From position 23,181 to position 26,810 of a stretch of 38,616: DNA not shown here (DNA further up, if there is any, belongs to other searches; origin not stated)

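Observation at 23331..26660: RelA/SpoT homologue fused to a 14-15-helix membrane region with an EamA/DMT transporter-like module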

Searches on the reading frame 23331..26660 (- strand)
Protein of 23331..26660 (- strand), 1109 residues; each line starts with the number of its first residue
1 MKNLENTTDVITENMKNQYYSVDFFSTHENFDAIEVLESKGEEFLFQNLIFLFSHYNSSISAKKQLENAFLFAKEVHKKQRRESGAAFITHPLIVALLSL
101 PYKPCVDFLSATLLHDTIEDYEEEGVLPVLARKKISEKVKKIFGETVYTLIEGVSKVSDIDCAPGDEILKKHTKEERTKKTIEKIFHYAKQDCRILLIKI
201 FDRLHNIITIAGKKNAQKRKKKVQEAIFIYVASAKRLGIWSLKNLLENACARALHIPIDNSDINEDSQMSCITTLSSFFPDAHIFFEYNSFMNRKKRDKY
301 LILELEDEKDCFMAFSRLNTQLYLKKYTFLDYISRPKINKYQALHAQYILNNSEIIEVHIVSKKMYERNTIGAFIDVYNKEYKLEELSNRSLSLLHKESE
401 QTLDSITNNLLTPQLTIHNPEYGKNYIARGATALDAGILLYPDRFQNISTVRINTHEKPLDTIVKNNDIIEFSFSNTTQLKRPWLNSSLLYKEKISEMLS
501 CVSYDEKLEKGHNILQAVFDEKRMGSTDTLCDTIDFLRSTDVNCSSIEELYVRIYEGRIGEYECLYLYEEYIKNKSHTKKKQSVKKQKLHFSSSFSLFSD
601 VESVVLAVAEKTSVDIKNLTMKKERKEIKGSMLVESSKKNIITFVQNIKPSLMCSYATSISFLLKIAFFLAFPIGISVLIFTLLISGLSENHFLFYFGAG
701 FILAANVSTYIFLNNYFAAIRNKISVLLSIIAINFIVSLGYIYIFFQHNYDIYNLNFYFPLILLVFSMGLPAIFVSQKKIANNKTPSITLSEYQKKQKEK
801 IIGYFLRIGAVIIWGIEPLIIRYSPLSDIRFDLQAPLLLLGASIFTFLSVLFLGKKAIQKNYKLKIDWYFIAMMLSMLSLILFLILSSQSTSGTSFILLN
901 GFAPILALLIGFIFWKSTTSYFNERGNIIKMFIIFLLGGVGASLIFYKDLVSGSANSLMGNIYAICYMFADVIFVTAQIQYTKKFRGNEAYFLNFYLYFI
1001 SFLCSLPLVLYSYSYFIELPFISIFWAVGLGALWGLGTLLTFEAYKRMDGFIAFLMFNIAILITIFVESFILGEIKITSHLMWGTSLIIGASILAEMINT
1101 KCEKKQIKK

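Call 3: search_protein_families(library=pfam, proteins=[window:23331-26660:-], max_evalue=1)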
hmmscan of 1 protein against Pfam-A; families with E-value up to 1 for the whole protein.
window:23331-26660:- (1109 aa): 5 families
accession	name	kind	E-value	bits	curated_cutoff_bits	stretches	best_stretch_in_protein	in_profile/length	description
PF13328.12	HD_4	-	1.7e-21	77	27.2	1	69-240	1-156/156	HD domain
PF04607.23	RelA_SpoT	-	1.4e-05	25.8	27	1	305-373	33-102/113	Region found in RelA / SpoT proteins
PF01966.28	HD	-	0.0045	17.7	22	1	89-206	2-115/116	HD domain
PF00892.27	EamA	-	0.0067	17.2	28.2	2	964-1094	3-132/135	EamA-like transporter family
PF01612.26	DNA_pol_A_exo1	-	0.011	16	23.6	1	178-260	73-134/173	3'-5' exonuclease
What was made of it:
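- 25896..26483 (-): HD (p)ppGpp-hydrolase domain, residues ~60-255. Pfam HD_4 E 1.7e-21 (call 3).
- Checked: RelA_SpoT (305-373, 25.8 bits) and EamA (964-1094, 17 bits) fall just below the curated cut-offs in this one sequence (call 3).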

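Call 4: search_protein_families(library=ncbifam, proteins=[window:23331-26660:-], max_evalue=1)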
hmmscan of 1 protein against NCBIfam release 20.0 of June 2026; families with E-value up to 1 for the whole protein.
window:23331-26660:- (1109 aa): 3 families
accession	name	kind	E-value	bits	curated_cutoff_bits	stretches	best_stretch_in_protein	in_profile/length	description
TIGR00691.1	spoT_relA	subfamily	1.3e-60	205.5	499.2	2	69-255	1-166/687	RelA/SpoT family protein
NF008303.0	PRK11092.1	equivalog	4.5e-34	117.7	947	2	44-255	2-191/702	bifunctional GTP diphosphokinase/guanosine-3',5'-bis pyrophosphate 3'-pyrophosphohydrolase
NF008124.0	PRK10872.1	equivalog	1.1e-13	50.7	728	2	127-255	82-207/744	GTP diphosphokinase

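Call 5: find_homologous_proteins(query=window:23331-26660:-, max_evalue=0.001)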
Query window:23331-26660:- (1109 aa): 246 proteins with E <= 0.001 among 8000 candidates; the best 120 are listed.
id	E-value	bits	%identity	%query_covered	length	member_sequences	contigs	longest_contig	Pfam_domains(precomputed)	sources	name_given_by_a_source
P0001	0.0e+0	1436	60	100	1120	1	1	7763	PF04607.24,PF13328.13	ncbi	-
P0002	0.0e+0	1355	56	100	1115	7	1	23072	PF00892.27,PF04607.24,PF13328.13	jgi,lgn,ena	-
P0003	0.0e+0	1160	52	99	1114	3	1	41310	PF04607.24,PF13328.13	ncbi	-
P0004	5.9e-197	675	36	94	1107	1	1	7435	PF00892.27,PF04607.24,PF13328.13,PF01966.29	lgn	-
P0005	9.4e-179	615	35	97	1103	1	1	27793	PF00892.27,PF04607.24,PF13328.13,PF01966.29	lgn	-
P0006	1.5e-173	598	34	97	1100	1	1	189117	PF00892.27,PF04607.24,PF13328.13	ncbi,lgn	-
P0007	4.7e-164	566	34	97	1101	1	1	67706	PF00892.27,PF04607.24,PF13328.13,PF01966.29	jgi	jgi:guanosine-3',5'-bis(diphosphate) 3'-pyrophosphohydrolase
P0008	2.1e-163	564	33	97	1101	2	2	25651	PF00892.27,PF04607.24,PF13328.13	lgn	-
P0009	1.5e-125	439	31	96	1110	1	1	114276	PF00892.27,PF04607.24,PF13328.13,PF19296.6,PF01966.29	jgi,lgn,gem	-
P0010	3.7e-125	437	30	94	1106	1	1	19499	PF00892.27,PF04607.24,PF13328.13,PF01966.29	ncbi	-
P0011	3.3e-123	431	31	98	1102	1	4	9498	PF00892.27,PF04607.24,PF13328.13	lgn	-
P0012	6.1e-67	245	27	95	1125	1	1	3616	PF00892.27,PF04607.24,PF13328.13,PF19296.6,PF01966.29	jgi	-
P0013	2.4e-57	213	25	96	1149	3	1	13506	PF00892.27,PF04607.24,PF13328.13,PF01966.29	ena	-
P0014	2.1e-55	206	31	52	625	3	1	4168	PF04607.24,PF13328.13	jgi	-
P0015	8.0e-54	201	30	47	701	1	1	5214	PF04607.24,PF13328.13,PF01966.29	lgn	-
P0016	7.7e-36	142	24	47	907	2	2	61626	PF04607.24,PF13328.13,PF19296.6,PF01966.29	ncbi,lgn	-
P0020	1.5e-31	127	25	47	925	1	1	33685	PF04607.24,PF13328.13,PF02824.28,PF01966.29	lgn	-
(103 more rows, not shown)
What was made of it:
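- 23331..26660 (-): Whole ORF, 1109 aa plus TAA stop: RSH[Hs]-4TM-DMT fusion protein. There are 13 full-length homologues (call 5).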

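Call 8: find_related_loci(query=window:23331-26660:-, collection=genome_contigs, flank=6000)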
Query window:23331-26660:- (1109 aa) in genome_contigs; peptide patterns used: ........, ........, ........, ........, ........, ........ (x = any residue, [..] = any of these).
66 stretches matched a pattern; 4 encode a relative of the query (tblastn E <= 1e-3); 4 distinct loci.
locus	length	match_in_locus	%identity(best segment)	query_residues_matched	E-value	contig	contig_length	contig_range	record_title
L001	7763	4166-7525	60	1-1109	0e+0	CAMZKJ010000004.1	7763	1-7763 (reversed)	uncultured Candidatus Gracilibacteria bacterium isolate RB_MAG_00019 genome assembly, contig: RB_MAG_00019_000000000016,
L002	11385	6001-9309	56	1-1107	0e+0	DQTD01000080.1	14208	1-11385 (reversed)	MAG TPA_asm: Candidatus Gracilibacteria bacterium isolate SZUA-1403 k95_628604, whole genome shotgun sequence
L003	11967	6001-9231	52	15-1107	0e+0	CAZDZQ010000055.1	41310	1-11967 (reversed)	MAG TPA_asm: uncultured Candidatus Peribacteria bacterium isolate binchicken_co219_441 genome assembly, contig: k141_944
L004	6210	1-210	71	1040-1109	6e-25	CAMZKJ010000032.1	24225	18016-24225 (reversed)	uncultured Candidatus Gracilibacteria bacterium isolate RB_MAG_00019 genome assembly, contig: RB_MAG_00019_000000000038,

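Call 21: find_encoding_contigs(protein=P0006, flank=8000, max_places=3)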
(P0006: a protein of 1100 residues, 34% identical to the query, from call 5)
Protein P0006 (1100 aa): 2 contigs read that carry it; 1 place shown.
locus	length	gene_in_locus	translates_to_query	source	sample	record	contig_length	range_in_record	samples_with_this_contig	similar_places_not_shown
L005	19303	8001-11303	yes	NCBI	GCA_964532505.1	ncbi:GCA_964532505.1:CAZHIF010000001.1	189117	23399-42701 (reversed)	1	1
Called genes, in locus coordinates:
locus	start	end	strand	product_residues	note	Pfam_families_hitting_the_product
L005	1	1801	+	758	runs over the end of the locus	PF01541:GIY-YIG, PF27096:UvrC_M, PF22920:UvrC_RNaseH, PF08459:UvrC_RNaseH_dom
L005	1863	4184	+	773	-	PF00395:SLH (faint)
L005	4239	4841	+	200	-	-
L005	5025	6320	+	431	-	PF08245:Mur_ligase_M, PF02875:Mur_ligase_C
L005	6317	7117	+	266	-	-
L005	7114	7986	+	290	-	PF00768:Peptidase_S11, PF13354:Beta-lactamase2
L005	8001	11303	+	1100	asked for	PF13328:HD_4, PF04607:RelA_SpoT (weak), PF00892:EamA (weak)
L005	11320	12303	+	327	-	PF01073:3Beta_HSD, PF01370:Epimerase, PF02719:Polysacc_synt_2, PF04321:RmlD_sub_bind, PF16363:GDP_Man_Dehyd, PF07993:NAD_binding_4 (weak)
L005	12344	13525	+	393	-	PF02096:60KD_IMP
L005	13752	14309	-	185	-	PF08207:EFP_N, PF01132:EFP, PF09285:Elong-fact-P_C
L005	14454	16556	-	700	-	PF01138:RNase_PH, PF03725:RNase_PH_C, PF01138:RNase_PH, PF00013:KH_1, PF00575:S1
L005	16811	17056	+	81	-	-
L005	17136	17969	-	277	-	-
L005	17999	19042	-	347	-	PF02367:TsaE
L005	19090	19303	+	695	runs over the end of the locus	PF01551:Peptidase_M23, PF00395:SLH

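Call 29: predict_structure(alignment_id=A1)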
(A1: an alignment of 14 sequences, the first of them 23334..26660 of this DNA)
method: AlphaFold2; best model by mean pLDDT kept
length: 1109 residues; sequences in the alignment: 14
mean_pLDDT: 78.3   pTM: 0.51
mean pLDDT of the five models: 78.3, 77.2, 74.9, 74.4, 72.6
residues with pLDDT >= 90: 185; 70-90: 699; 50-70: 139; < 50: 86
segments of 3 or more residues with pLDDT < 50: 1-17, 162-170, 256-264, 291-298, 387-406, 408-411, 779-784, 949-956
pLDDT, mean of each block of 10 residues (from residue 1): 34 49 69 81 91 89 93 89 81 92 91 90 77 87 91 75 48 62 79 90 87 66 77 83 83 55 55 82 75 46 90 90 81 81 86 76 91 88 64 45 48 65 68 86 87 87 80 89 79 84 85 86 78 80 79 87 85 65 77 78 84 88 82 88 81 80 84 85 71 75 86 74 76 80 69 58 78 61 59 88 92 84 76 86 89 67 75 90 78 63 85 79 83 87 65 53 80 90 75 88 86 82 88 90 89 90 79 72 86 92 77
secondary structure, 60 per line:
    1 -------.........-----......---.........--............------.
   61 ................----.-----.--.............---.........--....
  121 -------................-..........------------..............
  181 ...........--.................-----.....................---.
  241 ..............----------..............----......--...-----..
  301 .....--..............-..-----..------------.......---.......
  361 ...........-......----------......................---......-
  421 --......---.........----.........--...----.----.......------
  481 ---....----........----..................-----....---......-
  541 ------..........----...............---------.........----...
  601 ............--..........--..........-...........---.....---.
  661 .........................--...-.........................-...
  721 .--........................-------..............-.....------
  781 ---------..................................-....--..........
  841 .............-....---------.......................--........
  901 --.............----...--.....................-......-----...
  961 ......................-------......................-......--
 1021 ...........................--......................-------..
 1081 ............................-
elements in order (helices of 4 or more, strands of 3 or more residues): H8-16 H22-27 H31-39 H42-53 H60-76 H90-102 H106-114 H117-120 H128-143 H145-154 H167-191 H194-210 H216-236 H240-254 H265-278 E283-288 E299-305 H308-321 E344-350 E354-362 H363-371 H373-378 H389-410 E414-419 E423-428 H433-440 E448-453 E456-458 E468-474 H484-487 H492-499 H504-521 H527-530 H534-539 H547-556 H561-575 E585-593 H598-612 E615-624 E627-636 H638-648 E652-656 H660-685 H692-716 H718-721 H724-747 H755-768 H770-774 H790-823 H825-828 H831-853 H855-858 H868-890 H893-900 H903-915 H925-945 H947-952 H958-982 H990-1011 H1013-1018 H1021-1047 H1050-1071 H1079-1108
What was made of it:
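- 25227..25427 (-): TGS domain, residues ~412-478. The model shows a beta-grasp secondary structure (call 29).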
